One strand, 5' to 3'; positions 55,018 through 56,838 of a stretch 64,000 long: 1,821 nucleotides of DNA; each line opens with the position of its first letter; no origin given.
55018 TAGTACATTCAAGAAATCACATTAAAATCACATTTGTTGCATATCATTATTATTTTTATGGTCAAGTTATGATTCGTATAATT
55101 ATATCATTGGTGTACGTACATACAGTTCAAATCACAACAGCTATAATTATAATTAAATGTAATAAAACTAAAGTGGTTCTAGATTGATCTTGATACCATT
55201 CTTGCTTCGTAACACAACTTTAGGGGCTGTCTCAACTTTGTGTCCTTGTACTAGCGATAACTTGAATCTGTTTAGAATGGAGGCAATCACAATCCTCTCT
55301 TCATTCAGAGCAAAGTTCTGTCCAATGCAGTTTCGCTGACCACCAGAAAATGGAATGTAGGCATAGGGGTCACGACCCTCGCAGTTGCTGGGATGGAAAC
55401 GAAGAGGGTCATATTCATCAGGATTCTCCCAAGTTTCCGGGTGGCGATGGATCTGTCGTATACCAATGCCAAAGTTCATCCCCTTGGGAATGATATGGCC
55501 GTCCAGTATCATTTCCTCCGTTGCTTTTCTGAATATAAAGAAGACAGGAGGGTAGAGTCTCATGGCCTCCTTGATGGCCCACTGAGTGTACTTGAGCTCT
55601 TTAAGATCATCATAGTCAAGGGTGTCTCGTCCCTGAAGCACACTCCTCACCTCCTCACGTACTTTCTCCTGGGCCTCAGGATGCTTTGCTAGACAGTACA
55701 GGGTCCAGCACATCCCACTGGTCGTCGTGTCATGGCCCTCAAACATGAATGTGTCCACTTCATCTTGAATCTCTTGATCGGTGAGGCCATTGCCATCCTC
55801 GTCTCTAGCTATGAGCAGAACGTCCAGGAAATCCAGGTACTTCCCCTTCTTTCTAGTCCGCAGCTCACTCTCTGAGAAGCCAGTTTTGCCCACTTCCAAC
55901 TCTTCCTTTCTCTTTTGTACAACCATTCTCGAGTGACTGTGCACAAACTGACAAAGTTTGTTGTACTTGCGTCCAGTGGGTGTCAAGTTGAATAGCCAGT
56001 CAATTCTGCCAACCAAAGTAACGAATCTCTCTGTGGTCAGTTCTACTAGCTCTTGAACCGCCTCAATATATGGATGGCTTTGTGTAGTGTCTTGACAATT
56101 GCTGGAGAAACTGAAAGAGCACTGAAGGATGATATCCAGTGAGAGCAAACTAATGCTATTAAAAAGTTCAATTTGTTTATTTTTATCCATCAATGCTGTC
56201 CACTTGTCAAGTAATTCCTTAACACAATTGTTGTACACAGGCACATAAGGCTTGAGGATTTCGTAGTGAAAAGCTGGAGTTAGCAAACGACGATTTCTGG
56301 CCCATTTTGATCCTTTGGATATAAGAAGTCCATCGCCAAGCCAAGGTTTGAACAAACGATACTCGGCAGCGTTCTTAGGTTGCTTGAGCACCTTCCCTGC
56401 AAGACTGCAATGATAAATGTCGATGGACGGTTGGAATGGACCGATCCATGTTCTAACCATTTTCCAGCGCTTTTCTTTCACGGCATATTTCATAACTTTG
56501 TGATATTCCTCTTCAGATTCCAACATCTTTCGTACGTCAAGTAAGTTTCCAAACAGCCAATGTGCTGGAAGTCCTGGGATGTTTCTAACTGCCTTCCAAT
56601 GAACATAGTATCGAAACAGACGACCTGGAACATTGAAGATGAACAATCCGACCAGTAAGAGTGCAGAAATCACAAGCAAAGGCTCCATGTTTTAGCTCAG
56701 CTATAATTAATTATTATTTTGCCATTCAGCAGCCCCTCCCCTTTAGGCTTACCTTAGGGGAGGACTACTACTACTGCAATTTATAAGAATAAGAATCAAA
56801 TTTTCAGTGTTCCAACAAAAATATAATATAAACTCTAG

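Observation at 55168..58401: Tandem intronless CYP4 duplicates: 3' halves homogenised (gene conversion) except a divergent substrate-recognition patch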

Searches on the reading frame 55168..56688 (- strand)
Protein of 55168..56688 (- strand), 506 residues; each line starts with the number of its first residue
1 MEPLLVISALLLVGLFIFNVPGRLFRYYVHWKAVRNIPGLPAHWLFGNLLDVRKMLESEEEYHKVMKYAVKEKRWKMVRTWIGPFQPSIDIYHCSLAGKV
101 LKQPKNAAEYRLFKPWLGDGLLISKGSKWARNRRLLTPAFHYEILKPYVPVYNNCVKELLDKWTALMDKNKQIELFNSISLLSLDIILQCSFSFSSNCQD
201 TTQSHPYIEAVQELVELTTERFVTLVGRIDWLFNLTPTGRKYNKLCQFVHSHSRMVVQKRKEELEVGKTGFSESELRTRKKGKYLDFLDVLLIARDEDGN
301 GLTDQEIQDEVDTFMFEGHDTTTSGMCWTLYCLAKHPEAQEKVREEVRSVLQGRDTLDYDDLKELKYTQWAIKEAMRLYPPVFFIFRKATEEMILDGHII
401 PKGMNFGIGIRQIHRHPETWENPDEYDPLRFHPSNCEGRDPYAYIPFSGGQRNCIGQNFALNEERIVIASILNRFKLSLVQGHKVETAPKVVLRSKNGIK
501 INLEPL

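Call 6: search_protein_families(library=pfam, proteins=[window:55168-56688:-])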
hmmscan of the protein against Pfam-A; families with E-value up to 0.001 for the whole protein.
window:55168-56688:- (506 aa): 1 family
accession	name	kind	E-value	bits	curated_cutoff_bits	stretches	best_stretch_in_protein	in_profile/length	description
PF00067.27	p450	-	1.2e-110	370.9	22.8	1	38-499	2-458/462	Cytochrome P450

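Call 7: search_solved_structures(query=window:55171-56688:-, show_alignments=2, max_evalue=1e-20)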
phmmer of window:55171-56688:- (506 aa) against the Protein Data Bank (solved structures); distinct sequences matched with E-value up to 1e-20: 172 (the best 60 are shown).
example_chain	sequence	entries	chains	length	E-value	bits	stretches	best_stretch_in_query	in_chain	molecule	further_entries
5t6q_A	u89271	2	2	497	4.7e-113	382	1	32-506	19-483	Cytochrome P450 4B1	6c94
6c93_A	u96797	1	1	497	3.2e-112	379.2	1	32-506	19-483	Cytochrome P450 4B1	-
6l8h_A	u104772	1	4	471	1.8e-47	165.6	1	116-501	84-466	Carotene epsilon-monooxygenase, chloroplastic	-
6l8i_A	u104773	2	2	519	3.6e-44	154.7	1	116-501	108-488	Protein LUTEIN DEFICIENT 5, chloroplastic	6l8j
6j94_A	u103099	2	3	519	6.1e-44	154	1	116-501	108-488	Protein LUTEIN DEFICIENT 5, chloroplastic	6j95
8gk3_A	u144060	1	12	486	5.1e-42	147.6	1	117-477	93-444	Cytochrome P450 3A7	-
7mk8_A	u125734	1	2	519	6.2e-42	147.3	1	117-477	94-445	Isoform 2 of Cytochrome P450 3A7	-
7kvk_A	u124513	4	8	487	1.5e-41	146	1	117-477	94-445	Cytochrome P450 3A4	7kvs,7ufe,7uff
5vcd_A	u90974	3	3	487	2.5e-41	145.4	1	116-477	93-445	Cytochrome P450 3A4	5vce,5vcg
9yk4_A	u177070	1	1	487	4e-41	144.7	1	119-477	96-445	Cytochrome P450 3A4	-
4ny4_A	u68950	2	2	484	4e-41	144.7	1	117-477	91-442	Cytochrome P450 3A4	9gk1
1w0e_A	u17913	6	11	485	4e-41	144.7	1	117-477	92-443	CYTOCHROME P450 3A4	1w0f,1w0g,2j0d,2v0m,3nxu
7lxl_A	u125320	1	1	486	4e-41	144.7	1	119-477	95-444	Cytochrome P450 3A4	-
1tqn_A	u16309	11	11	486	4e-41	144.7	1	119-477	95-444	cytochrome P450 3A4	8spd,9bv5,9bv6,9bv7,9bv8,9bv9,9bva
3tjs_A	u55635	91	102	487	4.1e-41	144.6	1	117-477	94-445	Cytochrome P450 3A4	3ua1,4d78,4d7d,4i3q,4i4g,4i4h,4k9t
6ma7_A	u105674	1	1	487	6e-41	144.1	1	119-477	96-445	Cytochrome P450 3A4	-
4d6z_A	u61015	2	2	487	8.9e-41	143.5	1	118-477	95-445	CYTOCHROME P450 3A4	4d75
7wzl_A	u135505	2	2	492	6e-40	140.8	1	110-497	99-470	Putative cytochrome P450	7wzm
7f3w_A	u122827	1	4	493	9.5e-40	140.1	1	284-484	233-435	cytochrome P450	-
5veu_A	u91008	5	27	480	2.1e-39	139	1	120-477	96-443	Cytochrome P450 3A5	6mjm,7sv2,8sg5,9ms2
7lad_A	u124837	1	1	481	2.1e-39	139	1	120-477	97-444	Cytochrome P450 3A5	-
7f3h_A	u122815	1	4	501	2.1e-39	139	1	284-484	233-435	Bifunctional cytochrome P450/NADPH--P450 reductase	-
1smi_A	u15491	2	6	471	4.7e-39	137.8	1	286-484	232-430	Bifunctional P-450:NADPH-P450 reductase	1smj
3psx_A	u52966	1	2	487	7.2e-39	137.2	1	286-484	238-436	Bifunctional P-450/NADPH-P450 reductase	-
7wde_A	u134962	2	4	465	8.5e-39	137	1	286-484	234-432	Bifunctional cytochrome P450/NADPH--P450 reductase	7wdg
7y0r_A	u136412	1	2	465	8.5e-39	137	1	286-484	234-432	Bifunctional cytochrome P450/NADPH--P450 reductase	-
8qze_A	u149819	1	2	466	1.1e-38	136.7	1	286-484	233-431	Bifunctional cytochrome P450/NADPH--P450 reductase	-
3ekf_A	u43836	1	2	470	1.2e-38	136.5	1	286-484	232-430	Cytochrome P450(BM-3)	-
5e78_A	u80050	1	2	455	1.4e-38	136.3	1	286-484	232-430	Bifunctional P-450/NADPH-P450 reductase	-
1zoa_A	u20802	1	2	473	1.4e-38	136.2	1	286-484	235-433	Bifunctional P-450:NADPH-P450 reductase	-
4key_A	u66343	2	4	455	1.5e-38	136.2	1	286-484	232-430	Bifunctional P-450/NADPH-P450 reductase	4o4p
4kf2_A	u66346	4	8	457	1.5e-38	136.2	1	286-484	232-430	Bifunctional P-450/NADPH-P450 reductase | Bifunctional cytochrome P450/NADPH--P450 reductase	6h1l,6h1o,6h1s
6hn8_A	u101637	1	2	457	1.5e-38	136.2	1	286-484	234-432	Bifunctional cytochrome P450/NADPH--P450 reductase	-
6h1t_A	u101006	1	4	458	1.5e-38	136.2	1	286-484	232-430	Bifunctional cytochrome P450/NADPH--P450 reductase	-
5e7y_A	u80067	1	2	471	1.6e-38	136.1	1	286-484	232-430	Bifunctional P-450/NADPH-P450 reductase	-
2ij4_A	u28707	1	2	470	1.7e-38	136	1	286-484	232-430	cytochrome P450 BM3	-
8q2f_A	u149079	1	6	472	1.9e-38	135.8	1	281-483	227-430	Bifunctional cytochrome P450/NADPH--P450 reductase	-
7y9j_A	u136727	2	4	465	2e-38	135.8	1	286-478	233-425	Bifunctional cytochrome P450/NADPH--P450 reductase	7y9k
7wy3_A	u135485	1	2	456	2e-38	135.8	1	286-484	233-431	Bifunctional cytochrome P450/NADPH--P450 reductase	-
4kew_A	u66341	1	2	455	2e-38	135.8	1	286-484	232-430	Bifunctional P-450/NADPH-P450 reductase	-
4kf0_A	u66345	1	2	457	2.1e-38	135.7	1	286-484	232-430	Bifunctional P-450/NADPH-P450 reductase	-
2uwh_A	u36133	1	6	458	2.1e-38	135.7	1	286-484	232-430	BIFUNCTIONAL P-450: NADPH-P450 REDUCTASE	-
7y9l_A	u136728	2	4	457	2.1e-38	135.7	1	286-484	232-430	Bifunctional cytochrome P450/NADPH--P450 reductase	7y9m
2ij3_A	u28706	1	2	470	2.3e-38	135.6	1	286-484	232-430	Cytochrome P450 BM3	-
1bu7_A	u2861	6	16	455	2.7e-38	135.3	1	286-484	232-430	PROTEIN (CYTOCHROME P450) | CYTOCHROME P450 BM-3 | CYTOCHROME P450 102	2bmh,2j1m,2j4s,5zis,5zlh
23ub_A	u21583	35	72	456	2.7e-38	135.3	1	286-484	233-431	Bifunctional cytochrome P450/NADPH--P450 reductase | Bifunctional P-450/NADPH-P450 reductase | Bifunctional cytochrome P450/NADPH-P450 reductase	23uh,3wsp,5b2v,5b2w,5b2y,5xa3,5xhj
5b2u_A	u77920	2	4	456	2.8e-38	135.3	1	286-484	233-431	Bifunctional cytochrome P450/NADPH--P450 reductase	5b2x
1bvy_A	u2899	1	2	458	2.8e-38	135.3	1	286-484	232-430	PROTEIN (CYTOCHROME P450 BM-3)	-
4zfa_A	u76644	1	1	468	3e-38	135.2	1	286-484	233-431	Bifunctional P-450/NADPH-P450 reductase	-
4h24_A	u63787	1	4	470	3.1e-38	135.2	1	282-496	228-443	Cytochrome P450-BM3 variant P450BM3-Cis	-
3ben_A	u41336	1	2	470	3.1e-38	135.1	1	286-484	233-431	Cytochrome P450 102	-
2ij2_A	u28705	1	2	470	3.1e-38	135.1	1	286-484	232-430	Cytochrome P450 BM3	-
1fag_A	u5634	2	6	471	3.1e-38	135.1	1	286-484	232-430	CYTOCHROME P450 BM-3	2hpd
1jpz_A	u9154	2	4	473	3.2e-38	135.1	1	286-484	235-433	BIFUNCTIONAL P-450:NADPH-P450 REDUCTASE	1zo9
3qi8_B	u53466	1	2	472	3.2e-38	135.1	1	286-496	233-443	Evolved Cytochrome P450 variant (22A3)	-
6k24_A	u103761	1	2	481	3.4e-38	135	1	286-484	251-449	Bifunctional cytochrome P450/NADPH--P450 reductase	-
2x7y_A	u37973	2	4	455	3.6e-38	134.9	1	286-484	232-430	BIFUNCTIONAL P-450/NADPH-P450 REDUCTASE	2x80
9l7u_A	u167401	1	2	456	3.6e-38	134.9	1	286-484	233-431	Bifunctional cytochrome P450/NADPH--P450 reductase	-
7wy2_A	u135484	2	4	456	3.7e-38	134.9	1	286-484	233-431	Bifunctional cytochrome P450/NADPH--P450 reductase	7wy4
4kpa_A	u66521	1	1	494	3.7e-38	134.9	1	286-484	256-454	Cytochrome P450 BM-3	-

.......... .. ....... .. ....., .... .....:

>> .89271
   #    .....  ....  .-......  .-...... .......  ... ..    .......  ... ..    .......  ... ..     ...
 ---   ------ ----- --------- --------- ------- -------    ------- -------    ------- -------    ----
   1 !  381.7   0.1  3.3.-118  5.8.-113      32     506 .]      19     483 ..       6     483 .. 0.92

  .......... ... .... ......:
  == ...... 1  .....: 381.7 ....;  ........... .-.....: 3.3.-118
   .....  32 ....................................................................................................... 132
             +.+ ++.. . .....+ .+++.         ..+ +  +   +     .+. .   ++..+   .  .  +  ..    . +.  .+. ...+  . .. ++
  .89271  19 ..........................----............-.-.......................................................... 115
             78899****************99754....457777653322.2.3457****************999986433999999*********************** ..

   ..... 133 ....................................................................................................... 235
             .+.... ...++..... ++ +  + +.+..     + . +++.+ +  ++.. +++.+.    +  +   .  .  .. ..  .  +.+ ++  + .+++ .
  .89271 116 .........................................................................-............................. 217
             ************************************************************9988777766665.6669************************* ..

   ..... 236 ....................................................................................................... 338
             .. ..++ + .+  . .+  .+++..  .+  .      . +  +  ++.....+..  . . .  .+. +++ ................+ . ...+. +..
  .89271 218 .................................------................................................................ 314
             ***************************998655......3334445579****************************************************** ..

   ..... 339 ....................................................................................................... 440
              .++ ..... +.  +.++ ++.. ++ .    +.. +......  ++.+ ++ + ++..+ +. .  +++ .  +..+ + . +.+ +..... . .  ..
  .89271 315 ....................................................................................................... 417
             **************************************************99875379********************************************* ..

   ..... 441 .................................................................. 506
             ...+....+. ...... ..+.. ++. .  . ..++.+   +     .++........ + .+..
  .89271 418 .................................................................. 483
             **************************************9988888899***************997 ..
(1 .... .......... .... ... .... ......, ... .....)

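Call 8: find_homologous_proteins(query=window:55171-56688:-, max_evalue=1e-30)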
Query window:55171-56688:- (506 aa): 3598 proteins with E <= 1e-30 among 8000 candidates; the best 120 are listed.
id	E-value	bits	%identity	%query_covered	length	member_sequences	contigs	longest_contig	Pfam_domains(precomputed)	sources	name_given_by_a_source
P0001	0.0e+0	1188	100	100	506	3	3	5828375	PF00067.28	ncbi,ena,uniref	ncbi:ultra-long-chain fatty acid omega-hydroxylase-like [Halichondria panicea]|uniref:ultra-long-cha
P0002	1.4e-264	897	74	96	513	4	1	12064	PF00067.28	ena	-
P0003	6.5e-244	829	69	99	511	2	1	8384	PF00067.28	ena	-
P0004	2.9e-243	827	69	99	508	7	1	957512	PF00067.28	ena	-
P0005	4.4e-238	809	67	99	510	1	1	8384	PF00067.28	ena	-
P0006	5.3e-238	809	69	97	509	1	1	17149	PF00067.28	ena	-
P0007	9.2e-238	808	66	100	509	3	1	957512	PF00067.28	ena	-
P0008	7.1e-237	805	70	97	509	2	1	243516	PF00067.28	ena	-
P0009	2.3e-225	767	66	95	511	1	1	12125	PF00067.28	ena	-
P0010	4.1e-225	767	64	99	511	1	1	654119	PF00067.28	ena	-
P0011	1.0e-222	759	67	99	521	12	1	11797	PF00067.28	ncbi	-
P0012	7.0e-222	756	64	98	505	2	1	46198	PF00067.28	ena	-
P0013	1.0e-221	755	64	96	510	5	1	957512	PF00067.28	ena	-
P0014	1.8e-221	755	65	99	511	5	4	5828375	PF00067.28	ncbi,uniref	ncbi:cytochrome P450 4F6-like [Halichondria panicea]|uniref:cytochrome P450 4F6-like n=1 Tax=Halicho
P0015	3.7e-218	744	62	99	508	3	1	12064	PF00067.28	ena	-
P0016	8.1e-218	743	71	87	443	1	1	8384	PF00067.28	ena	-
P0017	1.5e-216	738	63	96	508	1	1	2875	PF00067.28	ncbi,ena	-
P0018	7.2e-215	733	63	99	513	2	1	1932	PF00067.28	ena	-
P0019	2.2e-213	728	60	99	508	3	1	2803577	PF00067.28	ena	-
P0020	2.3e-210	718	69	89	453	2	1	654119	PF00067.28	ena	-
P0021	1.7e-209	715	63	98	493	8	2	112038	PF00067.28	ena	-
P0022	1.1e-208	713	62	97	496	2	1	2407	PF00067.28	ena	-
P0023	1.5e-208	712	61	97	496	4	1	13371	PF00067.28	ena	-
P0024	1.7e-208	712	62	97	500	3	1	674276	PF00067.28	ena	-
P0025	4.2e-205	701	63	94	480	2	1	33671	PF00067.28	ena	-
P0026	2.8e-204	698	58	99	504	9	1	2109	PF00067.28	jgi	-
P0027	7.8e-204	696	59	97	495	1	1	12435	PF00067.28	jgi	jgi:cytochrome P450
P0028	8.8e-202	690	59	97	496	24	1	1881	PF00067.28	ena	-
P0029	3.1e-201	688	58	97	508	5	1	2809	PF00067.28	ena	-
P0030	3.7e-198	678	59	96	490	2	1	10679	PF00067.28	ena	-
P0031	1.8e-197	675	60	98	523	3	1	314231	PF00067.28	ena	-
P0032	4.5e-197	674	58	99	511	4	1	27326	PF00067.28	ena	-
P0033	5.2e-197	674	61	93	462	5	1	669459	PF00067.28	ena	-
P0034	6.8e-197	674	58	99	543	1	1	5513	PF00067.28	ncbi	-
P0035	9.5e-197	673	44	83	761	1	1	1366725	PF00067.28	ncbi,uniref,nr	ncbi:PREDICTED: phylloquinone omega-hydroxylase CYP4F2-like [Branchiostoma belcheri]|uniref:Phylloqu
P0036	1.0e-196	673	58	100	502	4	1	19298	PF00067.28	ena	-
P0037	1.1e-196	673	65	86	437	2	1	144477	PF00067.28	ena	-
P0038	1.9e-196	672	59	96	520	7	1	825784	PF00067.28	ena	-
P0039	5.9e-196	670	57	99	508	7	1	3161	PF00067.28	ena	-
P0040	4.6e-194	664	59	92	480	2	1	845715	PF00067.28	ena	-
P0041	4.8e-194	664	64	86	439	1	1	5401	PF00067.28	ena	-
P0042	9.9e-194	663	58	99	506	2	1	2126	PF00067.28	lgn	-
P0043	1.1e-192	660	63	86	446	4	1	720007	PF00067.28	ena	-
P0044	1.4e-192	659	58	96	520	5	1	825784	PF00067.28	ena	-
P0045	3.5e-192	658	58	99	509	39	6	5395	PF00067.28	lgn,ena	-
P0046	4.1e-192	658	56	97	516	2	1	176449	PF00067.28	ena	-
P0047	8.0e-192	657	63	86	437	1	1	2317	PF00067.28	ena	-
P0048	2.2e-191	655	58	94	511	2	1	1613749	PF00067.28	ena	-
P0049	2.4e-191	655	57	99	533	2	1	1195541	PF00067.28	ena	-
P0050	2.5e-191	655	64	88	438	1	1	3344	PF00067.28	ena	-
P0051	1.3e-190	653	56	99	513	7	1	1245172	PF00067.28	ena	-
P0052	1.8e-190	652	54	99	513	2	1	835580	PF00067.28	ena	-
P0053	4.7e-189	648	55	97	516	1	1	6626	PF00067.28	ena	-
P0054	1.8e-188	646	60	91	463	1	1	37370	PF00067.28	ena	-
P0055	2.1e-188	646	63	84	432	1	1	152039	PF00067.28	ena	-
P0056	2.8e-188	645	56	97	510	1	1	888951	PF00067.28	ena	-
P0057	5.4e-188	644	55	99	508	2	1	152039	PF00067.28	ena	-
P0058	5.5e-188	644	55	99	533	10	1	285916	PF00067.28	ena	-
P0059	7.6e-188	644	57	95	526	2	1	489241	PF00067.28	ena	-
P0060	1.4e-187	643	55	99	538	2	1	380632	PF00067.28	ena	-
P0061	2.4e-187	642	55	97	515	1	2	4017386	PF00067.28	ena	-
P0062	3.2e-187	642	57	96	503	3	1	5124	PF00067.28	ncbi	-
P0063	3.3e-187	642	56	97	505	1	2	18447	PF00067.28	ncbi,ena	-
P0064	3.5e-187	642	57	96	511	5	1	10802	PF00067.28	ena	-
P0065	3.6e-187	641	54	96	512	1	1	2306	PF00067.28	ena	-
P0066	4.8e-187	641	53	100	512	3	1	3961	PF00067.28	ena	-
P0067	6.5e-187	641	56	96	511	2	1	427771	PF00067.28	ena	-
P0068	8.2e-186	637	55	99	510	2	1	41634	PF00067.28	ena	-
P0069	1.8e-185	636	62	86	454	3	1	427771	PF00067.28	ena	-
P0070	1.8e-185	636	54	98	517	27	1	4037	PF00067.28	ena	-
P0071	4.8e-185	634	54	99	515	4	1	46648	PF00067.28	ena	-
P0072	1.0e-184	633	55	100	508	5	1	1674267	PF00067.28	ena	-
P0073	1.4e-184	633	62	85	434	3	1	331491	PF00067.28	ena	-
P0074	3.6e-184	632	53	99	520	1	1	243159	PF00067.28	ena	-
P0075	4.3e-184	631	56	97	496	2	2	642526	PF00067.28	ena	-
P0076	8.8e-184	630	54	96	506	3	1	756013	PF00067.28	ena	-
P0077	1.0e-183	630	55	100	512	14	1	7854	PF00067.28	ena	-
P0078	1.1e-183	630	54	99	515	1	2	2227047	PF00067.28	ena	-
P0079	1.1e-183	630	56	98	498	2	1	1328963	PF00067.28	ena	-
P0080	2.4e-183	629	53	99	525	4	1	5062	PF00067.28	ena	-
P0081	4.1e-183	628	54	98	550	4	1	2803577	PF00067.28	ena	-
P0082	5.0e-183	628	52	99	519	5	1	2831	PF00067.28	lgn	-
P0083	1.4e-182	626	54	97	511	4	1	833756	PF00067.28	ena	-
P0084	1.6e-182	626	62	86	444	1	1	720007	PF00067.28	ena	-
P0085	1.7e-182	626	55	99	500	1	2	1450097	PF00067.28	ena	-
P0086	2.3e-182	626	55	99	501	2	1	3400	PF00067.28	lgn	-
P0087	2.3e-182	626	55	99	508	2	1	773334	PF00067.28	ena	-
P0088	3.4e-182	625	54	100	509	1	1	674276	PF00067.28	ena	-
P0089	4.4e-182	625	56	99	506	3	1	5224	PF00067.28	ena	-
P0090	5.1e-182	624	56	99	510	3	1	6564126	PF00067.28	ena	-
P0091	5.8e-182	624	55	99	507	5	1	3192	PF00067.28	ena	-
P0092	6.4e-182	624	54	96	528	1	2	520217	PF00067.28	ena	-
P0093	7.3e-182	624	54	99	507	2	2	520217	PF00067.28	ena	-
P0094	1.6e-181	623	55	98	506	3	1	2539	PF00067.28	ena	-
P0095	5.3e-181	621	54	99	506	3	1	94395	PF00067.28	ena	-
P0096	6.0e-181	621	64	83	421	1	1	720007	PF00067.28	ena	-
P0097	6.5e-181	621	56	99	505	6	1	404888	PF00067.28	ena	-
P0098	6.6e-181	621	55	98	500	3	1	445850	PF00067.28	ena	-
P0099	1.4e-180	620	53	100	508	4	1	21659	PF00067.28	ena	-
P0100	3.9e-180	618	54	95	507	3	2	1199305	PF00067.28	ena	-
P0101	5.1e-180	618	58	93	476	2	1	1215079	PF00067.28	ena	-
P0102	9.0e-180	617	53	98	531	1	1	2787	PF00067.28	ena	-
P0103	9.1e-180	617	53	97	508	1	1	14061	PF00067.28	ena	-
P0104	8.9e-179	614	55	98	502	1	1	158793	PF00067.28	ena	-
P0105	1.0e-178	614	61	83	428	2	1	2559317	PF00067.28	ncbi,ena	-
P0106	1.1e-178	613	61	86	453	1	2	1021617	PF00067.28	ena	-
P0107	1.2e-178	613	52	99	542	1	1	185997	PF00067.28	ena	-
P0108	1.3e-178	613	53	100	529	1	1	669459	PF00067.28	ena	-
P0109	2.4e-178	612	53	99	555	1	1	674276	PF00067.28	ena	-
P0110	4.4e-178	611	53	99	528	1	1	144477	PF00067.28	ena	-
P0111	8.0e-178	611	55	99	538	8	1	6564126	PF00067.28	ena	-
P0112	1.7e-177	610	53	97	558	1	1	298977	PF00067.28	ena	-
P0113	3.8e-177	608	53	100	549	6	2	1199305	PF00067.28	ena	-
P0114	4.0e-177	608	54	99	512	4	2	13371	PF00067.28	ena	-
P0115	7.5e-177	607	55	96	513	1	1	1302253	PF00067.28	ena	-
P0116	1.1e-176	607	54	96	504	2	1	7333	PF00067.28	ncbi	-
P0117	1.5e-176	606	52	99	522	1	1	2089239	PF00067.28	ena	-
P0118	1.6e-176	606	61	83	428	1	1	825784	PF00067.28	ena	-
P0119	1.6e-176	606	52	100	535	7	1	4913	PF00067.28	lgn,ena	-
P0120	1.9e-176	606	52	99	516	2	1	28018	PF00067.28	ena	-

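Call 11: find_encoding_contigs(protein=P0002, flank=10000, max_places=3)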
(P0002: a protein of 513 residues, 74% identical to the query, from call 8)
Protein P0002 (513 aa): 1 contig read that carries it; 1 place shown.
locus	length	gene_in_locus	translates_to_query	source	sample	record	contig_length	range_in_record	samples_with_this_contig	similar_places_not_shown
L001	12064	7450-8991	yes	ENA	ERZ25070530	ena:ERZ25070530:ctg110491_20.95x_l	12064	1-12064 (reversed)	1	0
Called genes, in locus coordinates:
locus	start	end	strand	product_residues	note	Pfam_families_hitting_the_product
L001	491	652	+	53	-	-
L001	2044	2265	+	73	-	PF02878:PGM_PMM_I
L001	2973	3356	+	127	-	-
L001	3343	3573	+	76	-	-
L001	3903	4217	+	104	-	-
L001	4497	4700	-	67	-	-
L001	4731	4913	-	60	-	-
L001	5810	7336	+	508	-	PF00067:p450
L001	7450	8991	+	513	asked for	PF00067:p450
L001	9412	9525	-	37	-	-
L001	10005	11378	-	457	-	-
